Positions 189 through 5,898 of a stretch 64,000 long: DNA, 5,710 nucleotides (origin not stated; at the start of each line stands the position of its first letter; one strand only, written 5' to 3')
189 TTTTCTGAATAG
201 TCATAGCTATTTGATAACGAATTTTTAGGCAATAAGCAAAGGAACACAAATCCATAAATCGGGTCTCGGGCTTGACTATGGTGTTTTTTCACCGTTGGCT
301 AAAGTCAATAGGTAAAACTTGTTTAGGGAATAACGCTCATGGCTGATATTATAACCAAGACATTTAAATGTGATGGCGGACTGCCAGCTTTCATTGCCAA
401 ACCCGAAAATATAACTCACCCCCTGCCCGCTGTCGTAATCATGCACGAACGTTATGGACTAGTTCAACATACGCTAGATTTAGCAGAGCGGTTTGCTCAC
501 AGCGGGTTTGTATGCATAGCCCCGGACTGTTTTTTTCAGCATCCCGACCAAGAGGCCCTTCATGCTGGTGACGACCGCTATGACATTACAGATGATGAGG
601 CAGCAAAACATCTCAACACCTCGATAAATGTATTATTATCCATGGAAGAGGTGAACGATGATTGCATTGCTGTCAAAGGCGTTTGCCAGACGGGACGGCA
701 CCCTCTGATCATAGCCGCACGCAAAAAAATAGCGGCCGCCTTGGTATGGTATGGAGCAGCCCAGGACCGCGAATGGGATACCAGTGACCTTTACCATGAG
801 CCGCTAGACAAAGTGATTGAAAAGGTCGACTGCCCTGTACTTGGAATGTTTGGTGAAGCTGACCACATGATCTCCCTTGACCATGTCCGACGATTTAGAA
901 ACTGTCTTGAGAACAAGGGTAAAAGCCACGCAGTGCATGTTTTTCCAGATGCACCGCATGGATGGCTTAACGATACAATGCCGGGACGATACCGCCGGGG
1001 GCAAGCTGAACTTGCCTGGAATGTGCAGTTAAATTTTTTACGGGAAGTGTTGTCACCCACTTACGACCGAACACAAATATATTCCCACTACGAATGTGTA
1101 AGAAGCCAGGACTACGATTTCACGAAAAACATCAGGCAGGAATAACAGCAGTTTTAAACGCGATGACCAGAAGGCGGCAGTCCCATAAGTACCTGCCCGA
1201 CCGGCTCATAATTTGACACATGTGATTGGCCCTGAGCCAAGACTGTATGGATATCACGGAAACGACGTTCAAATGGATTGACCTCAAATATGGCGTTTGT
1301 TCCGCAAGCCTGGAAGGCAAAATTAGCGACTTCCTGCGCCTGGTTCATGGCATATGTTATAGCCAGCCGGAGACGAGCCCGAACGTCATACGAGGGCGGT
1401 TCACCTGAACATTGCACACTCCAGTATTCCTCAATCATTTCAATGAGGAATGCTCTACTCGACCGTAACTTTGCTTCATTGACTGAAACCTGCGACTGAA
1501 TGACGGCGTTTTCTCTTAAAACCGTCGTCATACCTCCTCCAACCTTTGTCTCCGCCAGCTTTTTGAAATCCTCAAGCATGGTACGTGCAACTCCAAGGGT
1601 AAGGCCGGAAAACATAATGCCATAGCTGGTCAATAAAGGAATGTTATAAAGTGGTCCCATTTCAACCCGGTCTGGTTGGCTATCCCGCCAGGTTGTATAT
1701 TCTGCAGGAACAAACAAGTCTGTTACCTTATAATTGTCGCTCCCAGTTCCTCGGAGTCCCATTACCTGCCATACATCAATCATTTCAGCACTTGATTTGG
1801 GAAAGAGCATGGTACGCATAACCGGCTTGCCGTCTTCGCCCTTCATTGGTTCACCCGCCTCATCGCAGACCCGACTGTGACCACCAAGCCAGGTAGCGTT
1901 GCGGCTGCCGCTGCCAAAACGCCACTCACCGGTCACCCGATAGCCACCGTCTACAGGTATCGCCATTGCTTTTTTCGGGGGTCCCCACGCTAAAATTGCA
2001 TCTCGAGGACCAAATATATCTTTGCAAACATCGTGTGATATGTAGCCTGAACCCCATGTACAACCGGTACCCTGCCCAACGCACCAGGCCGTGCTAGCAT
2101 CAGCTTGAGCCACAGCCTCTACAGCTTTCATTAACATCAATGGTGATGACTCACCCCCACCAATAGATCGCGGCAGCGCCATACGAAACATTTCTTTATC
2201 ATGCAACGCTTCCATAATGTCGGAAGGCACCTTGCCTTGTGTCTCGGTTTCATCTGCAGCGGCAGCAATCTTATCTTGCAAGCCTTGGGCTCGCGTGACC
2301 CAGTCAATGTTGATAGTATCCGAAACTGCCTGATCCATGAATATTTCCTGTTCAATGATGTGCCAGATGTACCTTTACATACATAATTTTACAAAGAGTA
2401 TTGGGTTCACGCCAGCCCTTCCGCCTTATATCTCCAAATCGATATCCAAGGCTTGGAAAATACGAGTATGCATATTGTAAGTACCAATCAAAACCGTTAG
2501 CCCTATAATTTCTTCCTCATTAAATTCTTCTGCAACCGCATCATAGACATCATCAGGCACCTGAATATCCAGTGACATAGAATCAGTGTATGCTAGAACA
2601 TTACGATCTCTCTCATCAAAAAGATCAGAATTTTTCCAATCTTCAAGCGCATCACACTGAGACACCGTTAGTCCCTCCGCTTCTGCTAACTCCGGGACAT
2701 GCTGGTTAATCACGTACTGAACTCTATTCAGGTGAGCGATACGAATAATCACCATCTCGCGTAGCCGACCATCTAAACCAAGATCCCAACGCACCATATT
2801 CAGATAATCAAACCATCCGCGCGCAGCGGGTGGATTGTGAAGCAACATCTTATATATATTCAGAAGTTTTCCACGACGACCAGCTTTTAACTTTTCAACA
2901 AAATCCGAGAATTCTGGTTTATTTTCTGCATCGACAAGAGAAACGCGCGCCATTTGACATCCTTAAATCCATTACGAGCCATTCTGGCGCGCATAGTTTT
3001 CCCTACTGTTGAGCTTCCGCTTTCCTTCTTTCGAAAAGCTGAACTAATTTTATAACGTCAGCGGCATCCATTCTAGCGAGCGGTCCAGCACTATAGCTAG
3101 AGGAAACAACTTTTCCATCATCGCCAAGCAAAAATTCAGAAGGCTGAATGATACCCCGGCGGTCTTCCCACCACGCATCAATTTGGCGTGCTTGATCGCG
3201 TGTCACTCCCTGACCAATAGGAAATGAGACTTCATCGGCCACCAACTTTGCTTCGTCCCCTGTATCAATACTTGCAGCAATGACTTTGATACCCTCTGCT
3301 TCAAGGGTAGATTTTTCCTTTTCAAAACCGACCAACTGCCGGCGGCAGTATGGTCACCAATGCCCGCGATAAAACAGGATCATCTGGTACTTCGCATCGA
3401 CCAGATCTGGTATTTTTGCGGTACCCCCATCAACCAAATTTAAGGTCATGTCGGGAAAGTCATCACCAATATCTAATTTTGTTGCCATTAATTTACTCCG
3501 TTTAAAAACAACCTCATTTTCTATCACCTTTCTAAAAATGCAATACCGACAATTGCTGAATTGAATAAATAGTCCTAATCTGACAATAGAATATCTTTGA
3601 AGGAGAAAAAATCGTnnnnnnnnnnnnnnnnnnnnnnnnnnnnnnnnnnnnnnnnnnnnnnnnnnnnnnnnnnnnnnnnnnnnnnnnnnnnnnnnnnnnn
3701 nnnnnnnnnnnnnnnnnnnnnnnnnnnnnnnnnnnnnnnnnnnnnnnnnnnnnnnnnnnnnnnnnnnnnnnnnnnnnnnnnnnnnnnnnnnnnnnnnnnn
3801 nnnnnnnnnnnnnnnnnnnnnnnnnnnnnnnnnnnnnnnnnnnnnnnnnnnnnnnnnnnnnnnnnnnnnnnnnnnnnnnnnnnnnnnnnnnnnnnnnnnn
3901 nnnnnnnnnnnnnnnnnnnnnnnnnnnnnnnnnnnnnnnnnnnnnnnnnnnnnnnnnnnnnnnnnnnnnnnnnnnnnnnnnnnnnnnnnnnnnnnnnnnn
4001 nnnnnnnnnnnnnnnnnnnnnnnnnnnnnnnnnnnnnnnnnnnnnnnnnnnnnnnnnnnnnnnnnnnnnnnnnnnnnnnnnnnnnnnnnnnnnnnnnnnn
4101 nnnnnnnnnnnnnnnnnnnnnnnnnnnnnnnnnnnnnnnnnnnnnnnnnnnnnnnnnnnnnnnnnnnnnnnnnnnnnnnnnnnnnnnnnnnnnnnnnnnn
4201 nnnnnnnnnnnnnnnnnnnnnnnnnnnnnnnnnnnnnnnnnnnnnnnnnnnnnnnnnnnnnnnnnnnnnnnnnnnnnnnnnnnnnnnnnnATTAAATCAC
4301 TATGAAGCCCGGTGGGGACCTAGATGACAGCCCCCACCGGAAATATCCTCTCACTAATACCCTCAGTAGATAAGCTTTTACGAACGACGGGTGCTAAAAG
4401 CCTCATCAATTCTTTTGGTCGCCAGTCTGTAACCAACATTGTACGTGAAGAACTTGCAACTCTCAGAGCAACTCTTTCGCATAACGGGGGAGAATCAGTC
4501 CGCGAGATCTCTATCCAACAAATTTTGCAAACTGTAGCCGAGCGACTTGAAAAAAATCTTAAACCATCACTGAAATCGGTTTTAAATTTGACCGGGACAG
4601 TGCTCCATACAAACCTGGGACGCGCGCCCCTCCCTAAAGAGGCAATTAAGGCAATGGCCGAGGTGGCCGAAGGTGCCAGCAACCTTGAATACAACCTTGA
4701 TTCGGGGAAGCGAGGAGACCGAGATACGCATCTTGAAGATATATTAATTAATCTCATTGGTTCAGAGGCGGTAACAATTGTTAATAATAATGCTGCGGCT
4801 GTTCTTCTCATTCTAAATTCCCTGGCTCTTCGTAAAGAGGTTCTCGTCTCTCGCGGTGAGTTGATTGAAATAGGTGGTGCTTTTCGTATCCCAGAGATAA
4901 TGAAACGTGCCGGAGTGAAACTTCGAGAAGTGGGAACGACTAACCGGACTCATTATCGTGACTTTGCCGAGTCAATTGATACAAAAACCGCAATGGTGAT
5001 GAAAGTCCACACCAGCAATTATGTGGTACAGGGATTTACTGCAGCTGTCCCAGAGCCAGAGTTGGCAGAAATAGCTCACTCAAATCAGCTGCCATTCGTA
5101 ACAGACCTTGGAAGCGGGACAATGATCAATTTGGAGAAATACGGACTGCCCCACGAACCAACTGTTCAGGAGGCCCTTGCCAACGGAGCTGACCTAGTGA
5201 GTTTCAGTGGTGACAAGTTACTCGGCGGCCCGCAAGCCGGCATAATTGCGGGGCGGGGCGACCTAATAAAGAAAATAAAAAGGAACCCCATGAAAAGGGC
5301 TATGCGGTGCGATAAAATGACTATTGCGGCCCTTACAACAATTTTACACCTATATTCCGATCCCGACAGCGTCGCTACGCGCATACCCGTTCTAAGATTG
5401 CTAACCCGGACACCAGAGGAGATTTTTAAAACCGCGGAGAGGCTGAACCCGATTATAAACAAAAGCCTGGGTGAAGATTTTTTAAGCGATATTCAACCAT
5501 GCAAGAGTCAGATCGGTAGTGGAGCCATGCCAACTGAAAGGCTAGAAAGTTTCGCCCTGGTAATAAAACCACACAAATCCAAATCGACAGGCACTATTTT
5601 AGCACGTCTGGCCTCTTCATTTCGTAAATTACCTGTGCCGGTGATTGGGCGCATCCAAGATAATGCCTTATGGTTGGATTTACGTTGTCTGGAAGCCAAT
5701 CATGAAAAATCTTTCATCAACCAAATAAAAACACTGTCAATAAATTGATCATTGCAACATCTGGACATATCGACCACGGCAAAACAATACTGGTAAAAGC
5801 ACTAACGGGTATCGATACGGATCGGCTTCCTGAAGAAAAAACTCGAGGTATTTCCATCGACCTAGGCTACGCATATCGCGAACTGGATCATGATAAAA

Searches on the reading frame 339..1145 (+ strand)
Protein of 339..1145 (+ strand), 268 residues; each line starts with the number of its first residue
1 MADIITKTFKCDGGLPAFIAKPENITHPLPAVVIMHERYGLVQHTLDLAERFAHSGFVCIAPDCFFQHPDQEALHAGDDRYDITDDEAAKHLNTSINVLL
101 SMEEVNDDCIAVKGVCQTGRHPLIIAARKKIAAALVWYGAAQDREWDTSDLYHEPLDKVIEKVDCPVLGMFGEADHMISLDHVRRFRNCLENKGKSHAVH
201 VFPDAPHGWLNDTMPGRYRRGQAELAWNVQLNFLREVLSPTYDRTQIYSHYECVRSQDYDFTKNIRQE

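Call 42: search_protein_families(library=pfam, proteins=[window:339-1145:+], max_evalue=0.001)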
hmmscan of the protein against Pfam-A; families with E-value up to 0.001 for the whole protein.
window:339-1145:+ (268 aa): 2 families
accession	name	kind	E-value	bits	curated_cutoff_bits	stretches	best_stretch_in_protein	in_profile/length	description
PF01738.24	DLH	-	2e-36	126.1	21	1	16-237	2-216/217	Dienelactone hydrolase family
PF00326.27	Peptidase_S9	-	0.00011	22.2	22.6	1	147-214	124-194/213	Prolyl oligopeptidase family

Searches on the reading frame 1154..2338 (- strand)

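Call 42: search_protein_families(library=pfam, proteins=[window:1154-2338:-], max_evalue=0.001)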
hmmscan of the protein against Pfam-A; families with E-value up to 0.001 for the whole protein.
window:1154-2338:- (394 aa): 3 families
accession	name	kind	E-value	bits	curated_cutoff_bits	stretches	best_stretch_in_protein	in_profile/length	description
PF08028.16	Acyl-CoA_dh_2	-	3.3e-21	76.4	22.7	1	241-366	1-126/134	Acyl-CoA dehydrogenase, C-terminal domain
PF02771.21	Acyl-CoA_dh_N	-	4e-08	34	22.9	1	20-92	15-87/113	Acyl-CoA dehydrogenase, N-terminal domain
PF00441.29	Acyl-CoA_dh_1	-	0.00012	22.7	22.4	1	245-364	20-129/150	Acyl-CoA dehydrogenase, C-terminal domain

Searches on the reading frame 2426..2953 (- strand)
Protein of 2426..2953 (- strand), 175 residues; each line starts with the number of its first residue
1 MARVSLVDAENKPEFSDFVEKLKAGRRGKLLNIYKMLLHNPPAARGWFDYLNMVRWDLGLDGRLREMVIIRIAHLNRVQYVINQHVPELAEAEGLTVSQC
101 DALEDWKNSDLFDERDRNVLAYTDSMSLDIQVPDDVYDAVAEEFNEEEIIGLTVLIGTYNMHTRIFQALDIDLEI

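Call 42: search_protein_families(library=pfam, proteins=[window:2426-2953:-], max_evalue=0.001)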
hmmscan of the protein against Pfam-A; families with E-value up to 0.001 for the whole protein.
window:2426-2953:- (175 aa): 1 family
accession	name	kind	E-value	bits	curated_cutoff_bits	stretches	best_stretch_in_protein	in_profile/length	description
PF02627.25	CMD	-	3.4e-09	37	23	1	41-124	1-83/84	Carboxymuconolactone decarboxylase family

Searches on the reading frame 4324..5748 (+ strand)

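Call 42: search_protein_families(library=pfam, proteins=[window:4324-5748:+], max_evalue=0.001)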
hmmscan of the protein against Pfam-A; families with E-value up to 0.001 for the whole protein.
window:4324-5748:+ (474 aa): 3 families
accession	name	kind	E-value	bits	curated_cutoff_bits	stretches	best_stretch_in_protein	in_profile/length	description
PF03841.19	SelA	-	2.7e-158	527.2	22.8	1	86-456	1-366/367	L-seryl-tRNA selenium transferase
PF12390.13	Se-cys_synth_N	-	1.4e-10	41.5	22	1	9-48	1-40/40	Selenocysteine synthase N terminal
PF00266.25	Aminotran_5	-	4.7e-06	26.2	21.5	1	167-319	85-222/371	Aminotransferase class-V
